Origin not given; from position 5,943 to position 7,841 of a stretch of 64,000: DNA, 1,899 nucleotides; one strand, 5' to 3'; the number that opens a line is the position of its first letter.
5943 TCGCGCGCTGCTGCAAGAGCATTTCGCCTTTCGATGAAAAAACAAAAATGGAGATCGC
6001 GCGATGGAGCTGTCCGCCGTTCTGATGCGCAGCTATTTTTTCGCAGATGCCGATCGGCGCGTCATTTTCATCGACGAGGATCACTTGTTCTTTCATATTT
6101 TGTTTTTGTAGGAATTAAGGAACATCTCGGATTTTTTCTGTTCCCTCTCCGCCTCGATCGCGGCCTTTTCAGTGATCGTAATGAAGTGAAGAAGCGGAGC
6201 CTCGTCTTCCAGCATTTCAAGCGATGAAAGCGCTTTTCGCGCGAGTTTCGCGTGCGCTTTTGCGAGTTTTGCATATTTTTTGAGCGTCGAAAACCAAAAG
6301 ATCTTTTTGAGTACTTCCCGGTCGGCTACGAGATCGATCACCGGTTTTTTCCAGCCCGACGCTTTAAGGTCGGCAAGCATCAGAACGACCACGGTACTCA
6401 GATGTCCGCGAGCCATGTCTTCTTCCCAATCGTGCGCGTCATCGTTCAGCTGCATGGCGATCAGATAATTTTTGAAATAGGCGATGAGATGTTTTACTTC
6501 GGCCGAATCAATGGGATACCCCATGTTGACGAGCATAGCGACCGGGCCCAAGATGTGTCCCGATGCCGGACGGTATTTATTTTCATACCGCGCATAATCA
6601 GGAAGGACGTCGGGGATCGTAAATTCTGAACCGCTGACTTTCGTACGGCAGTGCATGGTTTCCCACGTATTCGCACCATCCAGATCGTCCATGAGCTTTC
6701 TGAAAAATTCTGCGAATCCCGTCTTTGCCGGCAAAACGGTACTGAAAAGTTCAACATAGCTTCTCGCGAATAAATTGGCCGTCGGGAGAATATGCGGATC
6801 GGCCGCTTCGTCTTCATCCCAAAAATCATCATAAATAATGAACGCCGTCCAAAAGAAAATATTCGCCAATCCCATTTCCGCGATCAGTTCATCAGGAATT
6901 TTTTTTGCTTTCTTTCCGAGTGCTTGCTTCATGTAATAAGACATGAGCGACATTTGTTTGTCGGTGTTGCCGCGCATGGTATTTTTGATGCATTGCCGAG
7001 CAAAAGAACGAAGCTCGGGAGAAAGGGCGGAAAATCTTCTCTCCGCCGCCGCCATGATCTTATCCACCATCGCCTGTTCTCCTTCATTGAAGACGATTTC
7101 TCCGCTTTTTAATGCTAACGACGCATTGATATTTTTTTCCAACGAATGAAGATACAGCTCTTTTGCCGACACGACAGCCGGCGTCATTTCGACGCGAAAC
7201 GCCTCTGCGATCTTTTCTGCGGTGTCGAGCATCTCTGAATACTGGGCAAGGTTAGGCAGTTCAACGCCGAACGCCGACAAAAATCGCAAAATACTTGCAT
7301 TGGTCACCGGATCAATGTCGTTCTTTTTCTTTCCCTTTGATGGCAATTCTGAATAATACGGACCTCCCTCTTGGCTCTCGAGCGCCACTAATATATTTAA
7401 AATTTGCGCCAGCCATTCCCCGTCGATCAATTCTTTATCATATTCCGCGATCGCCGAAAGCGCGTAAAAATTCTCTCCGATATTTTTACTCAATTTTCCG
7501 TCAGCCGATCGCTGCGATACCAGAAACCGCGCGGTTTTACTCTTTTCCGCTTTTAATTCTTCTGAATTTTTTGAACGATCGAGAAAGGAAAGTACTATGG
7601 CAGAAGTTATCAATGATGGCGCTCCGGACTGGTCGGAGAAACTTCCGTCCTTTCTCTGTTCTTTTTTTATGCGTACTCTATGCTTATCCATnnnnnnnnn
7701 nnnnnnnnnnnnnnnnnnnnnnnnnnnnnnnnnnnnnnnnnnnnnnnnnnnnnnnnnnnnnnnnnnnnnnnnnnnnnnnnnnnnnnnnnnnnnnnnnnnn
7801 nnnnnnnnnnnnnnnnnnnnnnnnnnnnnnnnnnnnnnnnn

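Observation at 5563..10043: Two-component system in one overlapping operon with an isoprenoid-synthase-like enzyme and idi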

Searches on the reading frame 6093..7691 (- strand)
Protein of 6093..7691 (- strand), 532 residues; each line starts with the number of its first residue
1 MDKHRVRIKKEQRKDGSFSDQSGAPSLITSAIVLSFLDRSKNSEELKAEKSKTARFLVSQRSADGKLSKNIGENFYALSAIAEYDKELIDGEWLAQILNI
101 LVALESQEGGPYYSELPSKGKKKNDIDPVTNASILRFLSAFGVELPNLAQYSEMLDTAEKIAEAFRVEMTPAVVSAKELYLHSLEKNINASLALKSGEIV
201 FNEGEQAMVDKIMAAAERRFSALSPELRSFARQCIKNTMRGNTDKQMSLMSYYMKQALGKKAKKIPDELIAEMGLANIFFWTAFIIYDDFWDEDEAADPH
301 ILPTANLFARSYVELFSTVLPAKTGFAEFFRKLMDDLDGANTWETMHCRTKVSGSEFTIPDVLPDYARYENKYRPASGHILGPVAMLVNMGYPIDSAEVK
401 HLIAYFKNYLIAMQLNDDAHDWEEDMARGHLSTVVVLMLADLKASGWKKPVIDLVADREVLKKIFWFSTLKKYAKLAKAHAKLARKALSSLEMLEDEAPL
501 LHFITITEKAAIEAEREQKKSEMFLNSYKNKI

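Call 3: search_protein_families(library=pfam, proteins=[window:6093-7691:-], max_evalue=1)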
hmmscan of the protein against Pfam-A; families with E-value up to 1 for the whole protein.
window:6093-7691:- (532 aa): 0 families

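Call 4: search_protein_families(library=ncbifam, proteins=[window:6093-7691:-], max_evalue=1)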
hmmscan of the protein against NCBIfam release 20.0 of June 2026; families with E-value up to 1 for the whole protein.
window:6093-7691:- (532 aa): 0 families

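Call 5: search_solved_structures(query=window:6093-7691:-, max_evalue=10, show_alignments=2)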
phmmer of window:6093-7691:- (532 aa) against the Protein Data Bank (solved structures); distinct sequences matched with E-value up to 10: 0.

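Call 6: find_homologous_proteins(query=window:6093-7691:-, max_evalue=0.001)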
Query window:6093-7691:- (532 aa): 395 proteins with E <= 0.001 among 8000 candidates; the best 120 are listed.
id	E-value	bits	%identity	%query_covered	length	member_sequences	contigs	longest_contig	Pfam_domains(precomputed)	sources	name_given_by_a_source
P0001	0.0e+0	1175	100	100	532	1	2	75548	-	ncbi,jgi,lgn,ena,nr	ncbi:MAG: hypothetical protein WCT49_01270 [Candidatus Paceibacterota bacterium]|jgi:hypothetical pr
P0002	6.5e-256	868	75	99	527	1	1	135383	-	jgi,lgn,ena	-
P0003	2.8e-217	741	64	99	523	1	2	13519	-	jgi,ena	jgi:hypothetical protein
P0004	8.3e-216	736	64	98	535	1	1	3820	-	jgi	jgi:hypothetical protein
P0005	1.7e-214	731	63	99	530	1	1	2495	-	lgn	-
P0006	1.4e-185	636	55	100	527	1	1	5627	-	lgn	-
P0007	4.8e-184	631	57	99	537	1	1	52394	-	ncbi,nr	ncbi:MAG: hypothetical protein PHC53_01485 [Patescibacteria group bacterium]|nr:hypothetical protein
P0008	9.4e-182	623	57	98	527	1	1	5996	-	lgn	-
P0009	1.3e-180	620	56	98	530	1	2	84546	-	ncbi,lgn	-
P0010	2.6e-178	612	56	98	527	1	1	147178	-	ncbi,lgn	-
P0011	5.2e-174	598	54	98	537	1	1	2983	-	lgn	-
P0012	2.4e-173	596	55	98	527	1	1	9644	-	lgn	-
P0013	1.1e-164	567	50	98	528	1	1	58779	-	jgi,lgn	jgi:hypothetical protein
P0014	2.2e-164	566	58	89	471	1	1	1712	-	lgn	-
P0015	5.1e-161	555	58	66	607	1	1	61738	-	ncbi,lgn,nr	ncbi:MAG: hypothetical protein Q8L10_02920 [Candidatus Moranbacteria bacterium]|nr:hypothetical prot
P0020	1.7e-152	527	58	66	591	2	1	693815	-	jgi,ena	-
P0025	5.6e-147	509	50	100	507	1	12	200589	-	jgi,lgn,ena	-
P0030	3.7e-143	496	48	99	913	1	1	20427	PF02518.32,PF14501.13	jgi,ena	-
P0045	2.7e-137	477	46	97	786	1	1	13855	PF02518.32,PF14501.13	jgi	-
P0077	8.2e-127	442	43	98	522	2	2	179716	-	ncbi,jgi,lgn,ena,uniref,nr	ncbi:MAG: hypothetical protein COU35_04660 [Candidatus Magasanikbacteria bacterium CG10_big_fil_rev_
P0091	1.7e-124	435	49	83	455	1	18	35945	-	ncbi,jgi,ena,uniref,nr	ncbi:MAG: hypothetical protein UY17_C0012G0002 [Candidatus Beckwithbacteria bacterium GW2011_GWC2_47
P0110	3.6e-122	427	47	78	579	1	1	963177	-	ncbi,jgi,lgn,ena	ncbi:MAG: hypothetical protein WC526_03750 [Patescibacteria group bacterium]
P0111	4.4e-122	427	46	90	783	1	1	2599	PF02518.32,PF14501.13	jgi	-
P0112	1.0e-121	426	44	98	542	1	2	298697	-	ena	-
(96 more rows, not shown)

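Call 10: search_solved_structures(query=A1, max_evalue=10, show_alignments=3)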
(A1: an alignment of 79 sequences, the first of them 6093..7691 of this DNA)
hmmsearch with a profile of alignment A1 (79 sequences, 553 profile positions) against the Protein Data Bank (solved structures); distinct sequences matched with E-value up to 10: 1.
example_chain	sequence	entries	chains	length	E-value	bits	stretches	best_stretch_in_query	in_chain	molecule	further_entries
4v8m_BP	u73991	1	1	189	0.18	13.9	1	509-552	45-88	PROBABLE 60S RIBOSOMAL PROTEIN L14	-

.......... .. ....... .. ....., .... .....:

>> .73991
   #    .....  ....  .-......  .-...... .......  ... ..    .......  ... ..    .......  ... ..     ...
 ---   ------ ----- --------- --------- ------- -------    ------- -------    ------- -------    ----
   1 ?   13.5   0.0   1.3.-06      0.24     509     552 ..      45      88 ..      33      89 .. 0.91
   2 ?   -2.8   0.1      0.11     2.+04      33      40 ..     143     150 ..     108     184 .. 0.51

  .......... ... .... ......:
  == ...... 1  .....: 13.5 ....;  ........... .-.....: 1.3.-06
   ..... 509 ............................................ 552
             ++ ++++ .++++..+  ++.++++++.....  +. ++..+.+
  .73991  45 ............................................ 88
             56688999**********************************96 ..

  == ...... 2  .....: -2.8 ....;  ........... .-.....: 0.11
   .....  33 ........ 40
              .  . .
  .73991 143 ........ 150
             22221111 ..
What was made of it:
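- Tried and rejected: Sequence family searches on X. Pfam, NCBIfam, and PDB by phmmer and by profile all gave nothing usable (calls 3, 4, 5, 10).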

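Call 11: find_encoding_contigs(protein=P0020, flank=6000, max_places=2)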
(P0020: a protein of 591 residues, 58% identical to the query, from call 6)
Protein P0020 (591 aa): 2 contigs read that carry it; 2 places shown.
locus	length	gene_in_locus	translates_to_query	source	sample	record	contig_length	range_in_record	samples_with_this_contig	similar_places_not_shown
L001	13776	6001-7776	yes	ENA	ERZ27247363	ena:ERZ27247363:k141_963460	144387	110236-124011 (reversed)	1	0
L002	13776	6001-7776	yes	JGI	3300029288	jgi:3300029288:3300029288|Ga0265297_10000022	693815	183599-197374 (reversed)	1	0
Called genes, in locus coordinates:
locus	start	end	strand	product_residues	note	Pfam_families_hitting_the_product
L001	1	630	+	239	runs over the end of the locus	PF04402:SIMPL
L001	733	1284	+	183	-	PF09946:DUF2178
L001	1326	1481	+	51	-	PF01381:HTH_3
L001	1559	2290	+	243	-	PF08713:DNA_alkylation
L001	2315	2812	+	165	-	PF20603:Bact_hydrolase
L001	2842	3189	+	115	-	PF24709:DUF7670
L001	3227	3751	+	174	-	PF00293:NUDIX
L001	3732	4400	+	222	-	PF00072:Response_reg, PF00486:Trans_reg_C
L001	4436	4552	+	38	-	-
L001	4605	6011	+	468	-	-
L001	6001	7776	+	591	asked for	-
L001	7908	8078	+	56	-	-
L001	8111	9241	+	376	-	PF02743:dCache_1 (weak)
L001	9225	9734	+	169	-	-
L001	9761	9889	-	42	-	-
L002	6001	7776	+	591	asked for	-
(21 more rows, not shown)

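Call 12: find_encoding_contigs(protein=P0110, flank=6000, max_places=2)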
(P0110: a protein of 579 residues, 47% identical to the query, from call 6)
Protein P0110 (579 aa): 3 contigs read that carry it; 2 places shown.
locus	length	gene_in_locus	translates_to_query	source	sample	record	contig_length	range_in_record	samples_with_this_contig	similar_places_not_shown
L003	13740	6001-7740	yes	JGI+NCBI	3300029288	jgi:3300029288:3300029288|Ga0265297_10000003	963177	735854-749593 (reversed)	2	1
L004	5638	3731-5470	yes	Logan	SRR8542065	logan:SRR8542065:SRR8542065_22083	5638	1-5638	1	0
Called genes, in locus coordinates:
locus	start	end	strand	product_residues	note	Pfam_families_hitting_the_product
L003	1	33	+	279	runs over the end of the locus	PF00535:Glycos_transf_2, PF13641:Glyco_tranf_2_3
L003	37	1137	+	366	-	PF00535:Glycos_transf_2, PF10111:Glyco_tranf_2_2 (weak), PF13641:Glyco_tranf_2_3, PF13632:Glyco_trans_2_3 (weak)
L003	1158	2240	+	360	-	PF00483:NTP_transferase, PF12804:NTP_transf_3 (weak), PF24894:Hexapep_GlmU (faint), PF00132:Hexapep (faint), PF25087:GMPPB_C, PF25084:LbH_EIF2B (weak)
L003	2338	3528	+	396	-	-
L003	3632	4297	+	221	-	PF00072:Response_reg, PF00486:Trans_reg_C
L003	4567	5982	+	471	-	PF02518:HATPase_c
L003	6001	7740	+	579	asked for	-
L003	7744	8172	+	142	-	-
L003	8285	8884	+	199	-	PF07352:Phage_Mu_Gam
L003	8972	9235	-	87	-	-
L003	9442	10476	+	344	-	PF00437:T2SSE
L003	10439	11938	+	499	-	PF01743:PolyA_pol, PF12627:PolyA_pol_RNAbd, PF01966:HD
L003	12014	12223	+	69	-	PF04014:MazE_antitoxin (weak)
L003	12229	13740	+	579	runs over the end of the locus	PF25919:BSH_CusB (faint), PF25990:Beta-barrel_YknX (faint), PF25954:Beta-barrel_RND_2 (weak)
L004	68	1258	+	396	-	-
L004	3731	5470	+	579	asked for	-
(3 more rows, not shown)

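Call 13: find_encoding_contigs(protein=P0077, flank=6000, max_places=2)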
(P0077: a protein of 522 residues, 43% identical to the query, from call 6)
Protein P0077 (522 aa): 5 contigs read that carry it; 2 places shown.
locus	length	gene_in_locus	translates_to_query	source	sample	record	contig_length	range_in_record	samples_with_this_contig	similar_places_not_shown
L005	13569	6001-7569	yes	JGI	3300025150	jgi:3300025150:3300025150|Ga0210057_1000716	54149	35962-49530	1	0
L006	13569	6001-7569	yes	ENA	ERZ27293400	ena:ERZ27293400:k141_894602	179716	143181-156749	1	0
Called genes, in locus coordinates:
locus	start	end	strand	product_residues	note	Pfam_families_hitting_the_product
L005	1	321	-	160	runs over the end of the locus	-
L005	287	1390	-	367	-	PF00482:T2SSF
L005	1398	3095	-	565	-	PF05157:MshEN, PF00437:T2SSE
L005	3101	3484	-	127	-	PF00072:Response_reg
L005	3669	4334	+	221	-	PF00072:Response_reg, PF00486:Trans_reg_C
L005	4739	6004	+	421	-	PF02518:HATPase_c, PF14501:HATPase_c_5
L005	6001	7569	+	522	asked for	-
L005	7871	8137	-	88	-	PF01541:GIY-YIG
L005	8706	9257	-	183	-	PF11967:RecO_N, PF02565:RecO_C (weak)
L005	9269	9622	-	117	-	PF03652:RuvX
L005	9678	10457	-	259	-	PF00557:Peptidase_M24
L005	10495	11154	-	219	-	PF00406:ADK, PF06414:Zeta_toxin, PF07931:CPT (weak), PF13238:AAA_18, PF13671:AAA_33, PF13207:AAA_17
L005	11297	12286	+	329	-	PF22352:K319L-like_PKD (faint)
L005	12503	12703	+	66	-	-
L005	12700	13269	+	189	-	PF10502:Peptidase_S26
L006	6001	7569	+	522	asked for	-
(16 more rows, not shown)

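Call 16: find_encoding_contigs(protein=P0091, flank=6000, max_places=2)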
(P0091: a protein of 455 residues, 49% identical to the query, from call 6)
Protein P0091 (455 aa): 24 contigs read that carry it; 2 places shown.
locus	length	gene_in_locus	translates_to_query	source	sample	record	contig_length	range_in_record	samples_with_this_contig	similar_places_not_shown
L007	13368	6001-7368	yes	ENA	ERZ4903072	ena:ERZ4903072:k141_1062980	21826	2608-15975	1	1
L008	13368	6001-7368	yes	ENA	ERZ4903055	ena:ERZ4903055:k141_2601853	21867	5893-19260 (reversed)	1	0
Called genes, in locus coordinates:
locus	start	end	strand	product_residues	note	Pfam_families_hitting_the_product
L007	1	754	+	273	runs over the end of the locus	-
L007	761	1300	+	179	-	-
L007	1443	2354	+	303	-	-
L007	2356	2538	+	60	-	PF12728:HTH_17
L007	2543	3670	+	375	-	PF02618:YceG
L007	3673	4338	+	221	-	PF00072:Response_reg, PF00486:Trans_reg_C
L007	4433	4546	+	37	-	-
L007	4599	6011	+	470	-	PF02518:HATPase_c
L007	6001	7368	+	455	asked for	-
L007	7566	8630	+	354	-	PF02661:Fic, PF22168:DIP2311-like_C (faint)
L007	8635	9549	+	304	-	PF18899:DUF5655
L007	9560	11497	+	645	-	PF01555:N6_N4_Mtase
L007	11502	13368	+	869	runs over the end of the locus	PF04851:ResIII, PF00270:DEAD, PF19778:RE_endonuc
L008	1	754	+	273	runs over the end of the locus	-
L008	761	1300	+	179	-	-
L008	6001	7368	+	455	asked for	-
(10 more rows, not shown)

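Call 17: find_encoding_contigs(protein=P0112, flank=6000, max_places=1)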
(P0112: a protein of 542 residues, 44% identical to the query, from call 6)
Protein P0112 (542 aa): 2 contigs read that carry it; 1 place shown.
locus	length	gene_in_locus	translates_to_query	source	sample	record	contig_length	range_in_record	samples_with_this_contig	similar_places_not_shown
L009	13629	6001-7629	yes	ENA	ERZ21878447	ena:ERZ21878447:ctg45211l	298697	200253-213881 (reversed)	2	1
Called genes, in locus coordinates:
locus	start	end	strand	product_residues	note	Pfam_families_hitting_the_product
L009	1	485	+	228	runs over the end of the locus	PF00072:Response_reg, PF00486:Trans_reg_C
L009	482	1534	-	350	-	PF09587:PGA_cap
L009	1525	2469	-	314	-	PF01297:ZnuA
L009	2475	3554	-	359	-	PF00149:Metallophos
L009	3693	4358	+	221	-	PF00072:Response_reg, PF00486:Trans_reg_C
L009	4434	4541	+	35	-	-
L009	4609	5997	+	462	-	PF02518:HATPase_c, PF14501:HATPase_c_5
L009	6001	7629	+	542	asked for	-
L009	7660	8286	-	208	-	PF00233:PDEase_I (weak)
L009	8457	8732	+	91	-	-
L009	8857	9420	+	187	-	-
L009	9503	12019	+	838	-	PF00690:Cation_ATPase_N, PF00122:E1-E2_ATPase, PF00702:Hydrolase, PF13246:Cation_ATPase, PF00689:Cation_ATPase_C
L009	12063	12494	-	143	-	PF22381:Staph_reg_Sar_Rot (weak), PF01047:MarR, PF12802:MarR_2, PF13463:HTH_27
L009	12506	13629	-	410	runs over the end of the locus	PF12704:MacB_PCD, PF02687:FtsX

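Call 18: find_encoding_contigs(protein=P0025, flank=6000, max_places=1)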
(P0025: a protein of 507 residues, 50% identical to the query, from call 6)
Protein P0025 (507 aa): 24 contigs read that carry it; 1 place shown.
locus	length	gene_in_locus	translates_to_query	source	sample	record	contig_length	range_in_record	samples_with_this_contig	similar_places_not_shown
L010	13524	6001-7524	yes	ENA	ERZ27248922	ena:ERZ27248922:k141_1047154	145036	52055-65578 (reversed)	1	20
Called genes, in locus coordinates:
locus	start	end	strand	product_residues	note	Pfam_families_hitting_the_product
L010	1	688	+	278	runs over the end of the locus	-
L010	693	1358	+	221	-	-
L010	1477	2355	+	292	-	-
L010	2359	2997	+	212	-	-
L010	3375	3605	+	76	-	-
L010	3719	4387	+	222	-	PF00072:Response_reg, PF00486:Trans_reg_C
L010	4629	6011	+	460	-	PF02518:HATPase_c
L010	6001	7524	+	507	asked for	-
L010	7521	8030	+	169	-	PF01936:NYN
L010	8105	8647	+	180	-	PF00293:NUDIX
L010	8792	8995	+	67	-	-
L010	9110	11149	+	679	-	PF12728:HTH_17, PF00270:DEAD, PF04851:ResIII, PF18766:SWI2_SNF2 (faint), PF00271:Helicase_C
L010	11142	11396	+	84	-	-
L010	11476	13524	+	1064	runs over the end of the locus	PF13091:PLDc_2, PF00270:DEAD (faint), PF04851:ResIII (weak), PF00176:SNF2-rel_dom, PF00271:Helicase_C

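Call 19: predict_structure(alignment_id=A1)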
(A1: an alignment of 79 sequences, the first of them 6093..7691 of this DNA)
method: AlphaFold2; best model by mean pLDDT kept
length: 532 residues; sequences in the alignment: 79
mean_pLDDT: 94.2   pTM: 0.88
mean pLDDT of the five models: 94.2, 93.7, 93.2, 92.4, 91.9
residues with pLDDT >= 90: 467; 70-90: 51; 50-70: 14; < 50: 0
segments of 3 or more residues with pLDDT < 50: none
pLDDT, mean of each block of 10 residues (from residue 1): 94 98 96 95 87 98 95 98 96 96 94 86 83 98 96 92 93 95 82 67 97 98 97 94 92 98 97 98 93 83 97 98 98 96 94 98 90 91 98 98 98 96 96 98 97 98 98 97 98 98 96 95 92 56
secondary structure, 60 per line:
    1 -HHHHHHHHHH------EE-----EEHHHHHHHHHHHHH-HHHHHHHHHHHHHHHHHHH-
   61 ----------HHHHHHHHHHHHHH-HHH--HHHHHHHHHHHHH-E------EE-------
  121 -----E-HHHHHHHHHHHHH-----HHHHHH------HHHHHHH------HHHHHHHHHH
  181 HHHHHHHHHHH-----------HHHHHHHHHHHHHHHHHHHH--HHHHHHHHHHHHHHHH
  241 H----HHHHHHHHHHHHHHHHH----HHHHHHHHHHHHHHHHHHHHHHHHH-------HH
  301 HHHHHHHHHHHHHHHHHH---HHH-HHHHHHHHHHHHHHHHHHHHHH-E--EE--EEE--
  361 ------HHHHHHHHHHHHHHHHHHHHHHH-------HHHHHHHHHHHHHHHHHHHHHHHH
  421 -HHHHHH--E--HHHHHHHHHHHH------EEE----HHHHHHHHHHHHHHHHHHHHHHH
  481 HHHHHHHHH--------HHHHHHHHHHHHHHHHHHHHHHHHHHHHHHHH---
elements in order: H2-11 H27-39 H41-59 H71-84 H91-103 H128-140 H146-151 H158-164 H171-191 H203-222 H225-241 H246-262 H267-291 H299-318 H326-347 E356-358 H367-389 H397-420 H422-427 H433-444 E451-453 H458-489 H498-529
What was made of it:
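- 6093..7076 (-): X, C-terminal domain (residues 206-532): trans-isoprenyl-diphosphate-synthase fold, proposed peptide tryptophan prenyltransferase. Full-length model pLDDT 94.2, pTM 0.88 (call 19).
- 6807..6836 (-): First Asp-rich motif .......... (residues 286-295). It lies at the C-terminal end of helix 267-291 (call 19).
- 6417..6452 (-): Second Asp-rich motif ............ (residues 414-425), preceded by invariant Gln414. It lies at the end of helix 397-420 (call 19).
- Checked: The synthase-fold helices start near residue 203 (call 19).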

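Call 27: fold_search(model_id=the predicted structure, library=pdb)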
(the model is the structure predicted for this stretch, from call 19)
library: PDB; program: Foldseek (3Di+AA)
matches with E <= 10: 672; with E <= 0.001: 49
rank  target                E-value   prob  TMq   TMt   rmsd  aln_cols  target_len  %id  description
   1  3aqb_B                5.5e-05  1.00  0.43  0.67   4.7       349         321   13  M. luteus B-P 26 heterodimeric hexaprenyl diphosphate synthase in complex with magnesium (released 2010-11-10)
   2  3ph7_C                5.9e-05  1.00  0.42  0.63   6.5       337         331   15  Crystal structure of Plasmodium vivax putative polyprenyl pyrophosphate synthase in complex with geranylgeranyl diphos (released 2010-11-17)
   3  3cc9_C                9.6e-05  1.00  0.42  0.64   5.5       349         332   13  Crystal structure of Plasmodium vivax putative polyprenyl pyrophosphate synthase in complex with geranylgeranyl diphos (released 2008-03-25)
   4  3mav_B                9.6e-05  1.00  0.42  0.62   6.0       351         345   14  Crystal structure of Plasmodium vivax putative farnesyl pyrophosphate synthase (Pv092040) (released 2010-04-14)
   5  3mav_A                1.1e-04  1.00  0.41  0.60   6.5       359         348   14  Crystal structure of Plasmodium vivax putative farnesyl pyrophosphate synthase (Pv092040) (released 2010-04-14)
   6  3cc9_D                1.1e-04  1.00  0.42  0.62   6.4       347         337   14  Crystal structure of Plasmodium vivax putative polyprenyl pyrophosphate synthase in complex with geranylgeranyl diphos (released 2008-03-25)
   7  3ryw_B                1.5e-04  1.00  0.40  0.57   6.9       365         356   12  Crystal structure of P. vivax geranylgeranyl diphosphate synthase complexed with BPH-811 (released 2012-05-23)
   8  3cc9_A                1.8e-04  1.00  0.41  0.60   6.6       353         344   13  Crystal structure of Plasmodium vivax putative polyprenyl pyrophosphate synthase in complex with geranylgeranyl diphos (released 2008-03-25)
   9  3mav_D                2.2e-04  1.00  0.41  0.59   6.6       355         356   13  Crystal structure of Plasmodium vivax putative farnesyl pyrophosphate synthase (Pv092040) (released 2010-04-14)
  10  5zlf_C                2.4e-04  1.00  0.43  0.74   4.7       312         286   16  CRYSTAL STRUCTURE OF OCTAPRENYL PYROPHOSPHATE SYNTHASE FROM ESCHERICHIA COLI WITH ligand BPH-629 (released 2019-03-27)
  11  3ph7_D                2.4e-04  1.00  0.43  0.64   5.5       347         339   14  Crystal structure of Plasmodium vivax putative polyprenyl pyrophosphate synthase in complex with geranylgeranyl diphos (released 2010-11-17)
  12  3aqb_D                2.7e-04  1.00  0.46  0.72   4.6       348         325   12  M. luteus B-P 26 heterodimeric hexaprenyl diphosphate synthase in complex with magnesium (released 2010-11-10)
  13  4gp2_B                3.2e-04  1.00  0.35  0.53   9.5       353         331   13  Crystal structure of ISOPRENOID SYNTHASE A3MSH1 (TARGET EFI-501992) from pyrobaculum calidifontis complexed with DMAPP (released 2012-10-10)
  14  5hn7_E                3.4e-04  1.00  0.41  0.57   6.9       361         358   13  Crystal structure of Plasmodium vivax geranylgeranylpyrophosphate synthase complexed with BPH-1158 (released 2016-09-07)
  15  9js8_B                3.4e-04  1.00  0.37  0.61   9.0       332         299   13  Crystal structure of OsSPS3 complexed with YH24508 (released 2026-04-08)
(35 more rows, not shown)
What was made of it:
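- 6093..7076 (-): All Foldseek PDB top 50 are trans-IDS or the Trp prenyltransferase Ord1, target-normalised TM 0.51-0.74 (call 27).
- Closest known: Canonical trans-isoprenyl diphosphate synthases. Same: The fold is the same, with the ten-helix order and the Asp-rich motifs on helices D and H (calls 19, 27).
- The high-confidence model has a trans-IDS fold (calls 19, 27). The fold is trans-IDS (call 27).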
